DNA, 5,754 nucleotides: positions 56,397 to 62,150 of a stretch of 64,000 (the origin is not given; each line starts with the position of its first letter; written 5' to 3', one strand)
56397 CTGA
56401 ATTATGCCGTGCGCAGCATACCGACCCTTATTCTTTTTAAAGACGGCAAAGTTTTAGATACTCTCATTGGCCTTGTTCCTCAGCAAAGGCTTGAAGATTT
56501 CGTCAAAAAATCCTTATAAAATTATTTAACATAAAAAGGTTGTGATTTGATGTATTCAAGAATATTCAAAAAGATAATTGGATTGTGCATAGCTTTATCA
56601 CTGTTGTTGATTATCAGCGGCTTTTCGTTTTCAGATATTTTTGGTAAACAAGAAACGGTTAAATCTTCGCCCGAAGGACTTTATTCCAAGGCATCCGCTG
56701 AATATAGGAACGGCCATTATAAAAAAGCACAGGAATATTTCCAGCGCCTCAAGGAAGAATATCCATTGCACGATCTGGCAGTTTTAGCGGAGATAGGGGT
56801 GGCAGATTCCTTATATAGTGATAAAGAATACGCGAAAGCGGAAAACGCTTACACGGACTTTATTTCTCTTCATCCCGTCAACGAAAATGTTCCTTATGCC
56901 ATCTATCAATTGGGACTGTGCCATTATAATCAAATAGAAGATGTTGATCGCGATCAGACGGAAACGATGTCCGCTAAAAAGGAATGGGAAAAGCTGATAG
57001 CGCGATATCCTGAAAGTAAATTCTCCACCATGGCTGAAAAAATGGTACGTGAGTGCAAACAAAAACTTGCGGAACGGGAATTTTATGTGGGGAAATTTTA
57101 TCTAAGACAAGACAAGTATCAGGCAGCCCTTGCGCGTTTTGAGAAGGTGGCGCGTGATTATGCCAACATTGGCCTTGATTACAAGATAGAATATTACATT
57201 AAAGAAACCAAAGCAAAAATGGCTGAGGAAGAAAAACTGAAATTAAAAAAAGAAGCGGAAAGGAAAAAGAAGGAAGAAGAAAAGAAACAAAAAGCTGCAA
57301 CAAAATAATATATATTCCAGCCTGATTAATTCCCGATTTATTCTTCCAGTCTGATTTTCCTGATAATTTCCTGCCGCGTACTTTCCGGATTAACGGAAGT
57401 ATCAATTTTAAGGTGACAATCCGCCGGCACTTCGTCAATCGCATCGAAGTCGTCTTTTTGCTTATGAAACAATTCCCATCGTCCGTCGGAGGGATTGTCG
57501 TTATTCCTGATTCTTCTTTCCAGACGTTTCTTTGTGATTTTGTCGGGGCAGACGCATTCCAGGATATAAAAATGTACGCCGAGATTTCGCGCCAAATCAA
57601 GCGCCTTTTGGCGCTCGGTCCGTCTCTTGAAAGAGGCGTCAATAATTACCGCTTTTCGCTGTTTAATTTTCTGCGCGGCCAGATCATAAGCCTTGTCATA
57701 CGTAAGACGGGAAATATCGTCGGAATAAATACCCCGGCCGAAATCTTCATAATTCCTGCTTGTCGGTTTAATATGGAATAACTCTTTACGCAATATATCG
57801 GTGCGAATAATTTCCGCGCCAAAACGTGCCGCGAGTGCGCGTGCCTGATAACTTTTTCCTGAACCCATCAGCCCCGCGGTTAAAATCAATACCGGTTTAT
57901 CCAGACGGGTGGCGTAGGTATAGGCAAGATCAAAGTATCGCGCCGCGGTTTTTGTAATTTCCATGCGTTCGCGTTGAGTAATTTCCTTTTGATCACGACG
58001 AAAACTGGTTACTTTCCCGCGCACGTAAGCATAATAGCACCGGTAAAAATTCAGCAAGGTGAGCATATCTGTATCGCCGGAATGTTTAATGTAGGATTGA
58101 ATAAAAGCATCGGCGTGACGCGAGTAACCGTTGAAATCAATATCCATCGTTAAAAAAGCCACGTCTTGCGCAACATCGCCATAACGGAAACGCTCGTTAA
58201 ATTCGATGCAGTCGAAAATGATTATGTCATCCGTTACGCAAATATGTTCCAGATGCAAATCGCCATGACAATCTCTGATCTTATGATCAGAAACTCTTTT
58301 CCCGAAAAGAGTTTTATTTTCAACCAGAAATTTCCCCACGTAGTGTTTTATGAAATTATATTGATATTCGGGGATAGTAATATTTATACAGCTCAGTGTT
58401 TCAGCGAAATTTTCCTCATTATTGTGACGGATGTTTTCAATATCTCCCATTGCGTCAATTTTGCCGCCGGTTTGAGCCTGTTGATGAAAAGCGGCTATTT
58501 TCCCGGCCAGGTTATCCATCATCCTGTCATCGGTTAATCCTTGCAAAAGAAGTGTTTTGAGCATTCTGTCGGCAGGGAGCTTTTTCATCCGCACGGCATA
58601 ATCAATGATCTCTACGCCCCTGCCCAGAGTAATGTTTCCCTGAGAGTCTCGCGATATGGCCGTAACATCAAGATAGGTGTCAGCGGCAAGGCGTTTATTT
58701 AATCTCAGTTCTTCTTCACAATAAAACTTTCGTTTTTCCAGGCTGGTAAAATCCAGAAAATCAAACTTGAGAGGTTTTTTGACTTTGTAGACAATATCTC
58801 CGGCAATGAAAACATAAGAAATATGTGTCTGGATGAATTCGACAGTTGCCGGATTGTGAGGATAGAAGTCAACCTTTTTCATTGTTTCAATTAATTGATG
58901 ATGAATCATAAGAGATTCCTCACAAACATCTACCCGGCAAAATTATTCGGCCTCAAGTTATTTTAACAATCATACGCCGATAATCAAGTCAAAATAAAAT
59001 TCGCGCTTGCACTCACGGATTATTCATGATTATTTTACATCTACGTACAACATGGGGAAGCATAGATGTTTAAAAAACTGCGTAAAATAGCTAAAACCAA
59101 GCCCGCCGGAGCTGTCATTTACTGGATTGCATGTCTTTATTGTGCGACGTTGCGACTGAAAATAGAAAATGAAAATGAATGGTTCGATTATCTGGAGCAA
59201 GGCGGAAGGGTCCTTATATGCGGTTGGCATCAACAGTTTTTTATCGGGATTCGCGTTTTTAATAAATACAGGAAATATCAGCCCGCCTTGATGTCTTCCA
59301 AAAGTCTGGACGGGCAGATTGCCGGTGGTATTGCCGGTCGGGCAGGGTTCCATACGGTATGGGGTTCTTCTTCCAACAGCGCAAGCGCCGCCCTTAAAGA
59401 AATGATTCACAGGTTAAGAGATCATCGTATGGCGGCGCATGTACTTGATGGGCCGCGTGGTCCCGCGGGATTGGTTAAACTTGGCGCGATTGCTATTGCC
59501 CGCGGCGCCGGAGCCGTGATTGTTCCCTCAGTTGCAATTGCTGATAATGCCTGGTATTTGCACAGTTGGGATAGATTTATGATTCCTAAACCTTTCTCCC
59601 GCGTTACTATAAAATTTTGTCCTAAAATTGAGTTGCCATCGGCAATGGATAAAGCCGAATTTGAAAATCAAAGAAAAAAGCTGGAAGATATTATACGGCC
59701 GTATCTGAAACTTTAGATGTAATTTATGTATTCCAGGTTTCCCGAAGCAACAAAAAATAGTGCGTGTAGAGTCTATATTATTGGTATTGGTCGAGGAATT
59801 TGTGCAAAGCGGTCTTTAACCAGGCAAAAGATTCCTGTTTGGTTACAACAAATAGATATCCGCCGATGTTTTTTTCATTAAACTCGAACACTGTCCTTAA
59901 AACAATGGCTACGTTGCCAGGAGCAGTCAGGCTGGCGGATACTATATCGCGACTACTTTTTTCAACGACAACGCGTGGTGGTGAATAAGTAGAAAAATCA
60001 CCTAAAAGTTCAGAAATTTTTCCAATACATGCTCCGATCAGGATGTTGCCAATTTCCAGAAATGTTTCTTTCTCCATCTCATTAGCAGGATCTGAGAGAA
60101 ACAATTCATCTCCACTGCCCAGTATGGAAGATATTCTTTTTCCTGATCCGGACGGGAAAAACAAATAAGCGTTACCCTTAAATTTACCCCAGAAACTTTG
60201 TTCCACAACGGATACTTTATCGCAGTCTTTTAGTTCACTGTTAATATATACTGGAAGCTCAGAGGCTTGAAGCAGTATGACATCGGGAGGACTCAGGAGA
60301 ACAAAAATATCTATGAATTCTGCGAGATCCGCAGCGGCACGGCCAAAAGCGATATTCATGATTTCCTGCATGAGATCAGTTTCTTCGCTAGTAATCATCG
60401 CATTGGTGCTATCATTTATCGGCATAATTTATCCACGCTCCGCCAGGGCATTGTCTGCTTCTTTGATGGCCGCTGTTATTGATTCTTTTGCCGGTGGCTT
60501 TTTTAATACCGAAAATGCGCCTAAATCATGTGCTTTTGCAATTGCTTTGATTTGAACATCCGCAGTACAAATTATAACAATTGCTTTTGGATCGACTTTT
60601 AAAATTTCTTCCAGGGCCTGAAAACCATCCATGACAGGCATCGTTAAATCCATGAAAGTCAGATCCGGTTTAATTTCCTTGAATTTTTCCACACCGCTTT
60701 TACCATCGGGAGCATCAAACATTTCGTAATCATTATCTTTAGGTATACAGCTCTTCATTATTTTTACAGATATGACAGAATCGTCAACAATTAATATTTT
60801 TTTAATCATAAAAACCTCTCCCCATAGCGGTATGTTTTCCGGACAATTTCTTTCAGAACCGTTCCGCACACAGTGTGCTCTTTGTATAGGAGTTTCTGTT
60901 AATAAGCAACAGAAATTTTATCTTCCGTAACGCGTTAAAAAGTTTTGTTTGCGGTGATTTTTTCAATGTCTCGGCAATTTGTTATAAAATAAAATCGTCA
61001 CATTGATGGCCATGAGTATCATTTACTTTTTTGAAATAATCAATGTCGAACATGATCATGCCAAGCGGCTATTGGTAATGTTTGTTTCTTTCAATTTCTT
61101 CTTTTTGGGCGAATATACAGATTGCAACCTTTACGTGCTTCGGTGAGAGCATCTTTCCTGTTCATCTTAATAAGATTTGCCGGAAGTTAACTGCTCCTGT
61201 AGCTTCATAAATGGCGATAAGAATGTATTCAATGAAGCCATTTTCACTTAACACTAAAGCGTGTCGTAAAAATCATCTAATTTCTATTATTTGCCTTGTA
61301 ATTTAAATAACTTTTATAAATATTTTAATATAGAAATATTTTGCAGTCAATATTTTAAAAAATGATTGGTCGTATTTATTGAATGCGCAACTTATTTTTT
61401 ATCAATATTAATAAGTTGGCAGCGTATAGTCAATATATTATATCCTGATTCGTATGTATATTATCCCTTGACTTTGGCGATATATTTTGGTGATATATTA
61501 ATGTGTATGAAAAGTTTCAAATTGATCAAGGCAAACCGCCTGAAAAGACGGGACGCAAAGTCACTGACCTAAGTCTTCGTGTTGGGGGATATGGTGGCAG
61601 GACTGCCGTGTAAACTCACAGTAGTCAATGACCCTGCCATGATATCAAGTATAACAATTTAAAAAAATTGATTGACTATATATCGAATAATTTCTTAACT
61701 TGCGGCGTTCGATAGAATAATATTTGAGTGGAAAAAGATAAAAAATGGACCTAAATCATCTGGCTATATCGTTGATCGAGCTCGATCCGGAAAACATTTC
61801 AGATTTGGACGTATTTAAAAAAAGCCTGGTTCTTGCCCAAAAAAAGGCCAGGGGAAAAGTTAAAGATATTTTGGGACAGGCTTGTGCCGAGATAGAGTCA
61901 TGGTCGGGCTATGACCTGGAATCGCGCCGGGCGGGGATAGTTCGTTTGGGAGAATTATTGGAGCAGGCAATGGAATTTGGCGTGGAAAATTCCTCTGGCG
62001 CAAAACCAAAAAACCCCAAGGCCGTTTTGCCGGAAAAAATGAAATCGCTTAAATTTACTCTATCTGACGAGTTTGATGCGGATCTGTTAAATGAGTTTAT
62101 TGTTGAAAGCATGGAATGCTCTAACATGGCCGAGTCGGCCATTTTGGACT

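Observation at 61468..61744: GEMM-I (c-di-GMP-I class) riboswitch-like leader in front of cheA-cheW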

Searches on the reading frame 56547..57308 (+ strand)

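Call 9: search_protein_families(library=pfam, proteins=[window:56547-57308:+])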
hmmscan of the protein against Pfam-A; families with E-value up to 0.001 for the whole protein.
window:56547-57308:+ (253 aa): 9 families
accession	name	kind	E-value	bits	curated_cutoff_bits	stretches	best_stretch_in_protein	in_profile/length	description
PF13525.12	YfiO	-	1.7e-37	129.6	25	1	41-227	4-198/203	Outer membrane lipoprotein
PF13174.12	TPR_6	-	3.2e-14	52.9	26.3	0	117-157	1-33/33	Tetratricopeptide repeat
PF13512.12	TPR_18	-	3.1e-13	50.6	21.9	1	39-165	7-143/145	Tetratricopeptide repeat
PF07719.23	TPR_2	-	8.6e-08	32.2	27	1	42-73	1-32/34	Tetratricopeptide repeat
PF13428.12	TPR_14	-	2.7e-07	31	23.5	0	42-79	1-38/44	Tetratricopeptide repeat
PF13432.12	TPR_16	-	2e-06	28.6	32.7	0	46-102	1-54/65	Tetratricopeptide repeat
PF13424.12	TPR_12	-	3.7e-05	24.3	30.1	0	46-103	7-69/77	Tetratricopeptide repeat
PF12895.13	ANAPC3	-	0.00011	22.8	27.2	0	39-102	20-79/82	Anaphase-promoting complex, cyclosome, subunit 3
PF09976.15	TPR_21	-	0.00088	19.5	25.5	1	38-107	35-104/193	Tetratricopeptide repeat-like domain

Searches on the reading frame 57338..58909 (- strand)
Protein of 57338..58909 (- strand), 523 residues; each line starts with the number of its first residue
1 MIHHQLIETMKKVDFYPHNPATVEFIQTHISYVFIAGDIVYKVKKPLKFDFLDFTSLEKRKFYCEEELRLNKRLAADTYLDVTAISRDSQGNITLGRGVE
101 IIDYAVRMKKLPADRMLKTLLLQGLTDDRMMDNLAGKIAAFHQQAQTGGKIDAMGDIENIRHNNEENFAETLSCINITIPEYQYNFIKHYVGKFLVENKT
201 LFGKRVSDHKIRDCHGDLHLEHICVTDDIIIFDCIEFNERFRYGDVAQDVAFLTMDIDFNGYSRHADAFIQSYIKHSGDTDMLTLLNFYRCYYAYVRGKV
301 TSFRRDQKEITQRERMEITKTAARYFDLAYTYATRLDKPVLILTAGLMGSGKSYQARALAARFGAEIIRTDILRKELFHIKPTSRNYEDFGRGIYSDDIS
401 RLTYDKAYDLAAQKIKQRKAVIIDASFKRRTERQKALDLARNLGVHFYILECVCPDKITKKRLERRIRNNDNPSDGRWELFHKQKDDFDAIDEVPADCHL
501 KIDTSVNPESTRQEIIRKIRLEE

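Call 9: search_protein_families(library=pfam, proteins=[window:57338-58909:-])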
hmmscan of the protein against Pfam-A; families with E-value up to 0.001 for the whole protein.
window:57338-58909:- (523 aa): 5 families
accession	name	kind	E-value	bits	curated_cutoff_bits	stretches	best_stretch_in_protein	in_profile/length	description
PF13671.12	AAA_33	-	5.5e-26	92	27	1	341-489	1-141/143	AAA domain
PF13207.12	AAA_17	-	2.6e-07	31.4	27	1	346-472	2-131/136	AAA domain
PF06414.18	Zeta_toxin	-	3.5e-07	30.3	22.3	1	332-477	10-152/199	Zeta toxin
PF01636.29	APH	-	3.6e-05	24.1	23.2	1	210-274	167-230/239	Phosphotransferase enzyme family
PF08433.16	KTI12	-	0.00014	21.9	22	1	341-466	3-119/271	Chromatin associated protein KTI12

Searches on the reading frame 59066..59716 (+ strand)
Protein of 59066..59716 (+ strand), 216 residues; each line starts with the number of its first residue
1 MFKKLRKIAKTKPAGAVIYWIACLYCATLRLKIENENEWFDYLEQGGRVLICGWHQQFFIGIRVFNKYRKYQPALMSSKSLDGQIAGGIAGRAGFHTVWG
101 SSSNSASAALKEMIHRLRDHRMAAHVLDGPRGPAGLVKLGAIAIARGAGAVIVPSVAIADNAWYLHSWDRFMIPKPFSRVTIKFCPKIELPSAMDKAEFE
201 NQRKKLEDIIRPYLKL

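Call 9: search_protein_families(library=pfam, proteins=[window:59066-59716:+])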
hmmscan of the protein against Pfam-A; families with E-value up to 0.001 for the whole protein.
window:59066-59716:+ (216 aa): 1 family
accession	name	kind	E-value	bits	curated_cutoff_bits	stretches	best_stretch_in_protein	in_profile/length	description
PF04028.18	DUF374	-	3.8e-17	62.1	26.8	1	68-134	3-69/69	Domain of unknown function (DUF374)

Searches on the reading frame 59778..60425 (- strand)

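Call 9: search_protein_families(library=pfam, proteins=[window:59778-60425:-])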
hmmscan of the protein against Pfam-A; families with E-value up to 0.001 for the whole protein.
window:59778-60425:- (215 aa): 2 families
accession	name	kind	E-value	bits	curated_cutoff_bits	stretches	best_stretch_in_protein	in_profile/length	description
PF04509.17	CheC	-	8.9e-09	35.6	22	1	15-50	2-37/38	CheC-like family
PF13690.11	CheX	-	3.9e-08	33.7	27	0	78-157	7-77/94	Chemotaxis phosphatase CheX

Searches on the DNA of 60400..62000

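Call 8: search_rna_families(source=window, start=60400, end=62000, threshold=evalue, max_evalue=5)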
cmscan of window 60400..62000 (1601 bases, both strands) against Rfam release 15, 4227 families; matches with E-value up to 5: 2.
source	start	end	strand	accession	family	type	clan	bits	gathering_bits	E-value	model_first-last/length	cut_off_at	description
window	61520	61610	+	RF01051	c-di-GMP-I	Cis-reg; riboswitch;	CL00126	72.9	35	5.6e-14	1-87/87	no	c-di-GMP-I riboswitch aptamer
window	60906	60963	-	RF00023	tmRNA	Gene;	CL00001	9.8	47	0.23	82-140/374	no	transfer-messenger RNA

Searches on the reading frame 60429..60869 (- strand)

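Call 9: search_protein_families(library=pfam, proteins=[window:60429-60869:-])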
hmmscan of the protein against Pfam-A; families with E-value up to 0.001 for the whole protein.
window:60429-60869:- (146 aa): 1 family
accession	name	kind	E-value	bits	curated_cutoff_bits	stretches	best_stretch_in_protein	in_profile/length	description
PF00072.30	Response_reg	-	1.1e-23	84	30.2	1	25-136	1-111/111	Response regulator receiver domain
